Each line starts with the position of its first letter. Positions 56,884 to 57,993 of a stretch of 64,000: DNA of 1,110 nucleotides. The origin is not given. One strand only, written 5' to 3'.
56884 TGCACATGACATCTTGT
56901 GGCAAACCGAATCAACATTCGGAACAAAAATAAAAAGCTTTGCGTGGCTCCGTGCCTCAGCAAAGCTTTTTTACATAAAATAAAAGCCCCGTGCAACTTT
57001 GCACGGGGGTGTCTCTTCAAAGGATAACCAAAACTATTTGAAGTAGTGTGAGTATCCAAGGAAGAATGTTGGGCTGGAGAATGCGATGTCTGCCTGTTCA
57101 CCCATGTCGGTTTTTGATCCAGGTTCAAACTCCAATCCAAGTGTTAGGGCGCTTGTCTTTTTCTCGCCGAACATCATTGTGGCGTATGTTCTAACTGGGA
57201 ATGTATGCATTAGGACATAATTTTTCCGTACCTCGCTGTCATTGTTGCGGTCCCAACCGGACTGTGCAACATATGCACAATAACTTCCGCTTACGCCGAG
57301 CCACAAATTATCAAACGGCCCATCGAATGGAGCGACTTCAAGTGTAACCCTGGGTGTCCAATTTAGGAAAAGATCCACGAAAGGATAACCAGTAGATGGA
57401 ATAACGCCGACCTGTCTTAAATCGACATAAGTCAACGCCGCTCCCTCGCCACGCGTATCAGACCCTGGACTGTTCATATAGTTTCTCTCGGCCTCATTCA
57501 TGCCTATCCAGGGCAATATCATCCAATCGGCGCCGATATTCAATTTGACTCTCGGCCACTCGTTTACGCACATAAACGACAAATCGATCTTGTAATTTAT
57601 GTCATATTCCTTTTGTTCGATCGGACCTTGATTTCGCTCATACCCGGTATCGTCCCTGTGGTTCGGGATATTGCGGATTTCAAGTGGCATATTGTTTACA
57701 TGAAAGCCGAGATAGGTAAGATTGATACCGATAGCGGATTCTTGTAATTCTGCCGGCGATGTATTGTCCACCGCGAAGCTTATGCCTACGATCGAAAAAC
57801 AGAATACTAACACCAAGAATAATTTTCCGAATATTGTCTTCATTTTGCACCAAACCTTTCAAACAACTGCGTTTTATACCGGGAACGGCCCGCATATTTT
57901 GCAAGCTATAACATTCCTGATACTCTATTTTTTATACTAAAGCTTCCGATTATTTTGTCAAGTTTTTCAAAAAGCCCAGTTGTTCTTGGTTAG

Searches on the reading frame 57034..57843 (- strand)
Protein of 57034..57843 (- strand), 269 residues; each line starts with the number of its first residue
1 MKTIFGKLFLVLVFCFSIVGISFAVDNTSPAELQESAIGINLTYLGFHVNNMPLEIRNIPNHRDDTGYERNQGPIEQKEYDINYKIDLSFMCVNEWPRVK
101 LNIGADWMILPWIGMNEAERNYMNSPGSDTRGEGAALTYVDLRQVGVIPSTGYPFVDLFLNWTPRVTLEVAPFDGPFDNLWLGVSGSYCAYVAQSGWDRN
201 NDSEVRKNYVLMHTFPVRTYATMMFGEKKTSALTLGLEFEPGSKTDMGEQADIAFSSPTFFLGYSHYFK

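Call 3: search_protein_families(library=pfam, proteins=[window:57034-57843:-], max_evalue=1)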
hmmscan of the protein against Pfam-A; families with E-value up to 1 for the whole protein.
window:57034-57843:- (269 aa): 0 families

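Call 4: search_protein_families(library=ncbifam, proteins=[window:57034-57843:-], max_evalue=1)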
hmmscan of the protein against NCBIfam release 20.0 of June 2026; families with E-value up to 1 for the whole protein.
window:57034-57843:- (269 aa): 0 families

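Call 82: search_solved_structures(query=window:57034-57843:-, max_evalue=1)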
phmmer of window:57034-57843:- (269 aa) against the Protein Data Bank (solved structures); distinct sequences matched with E-value up to 1: 0.
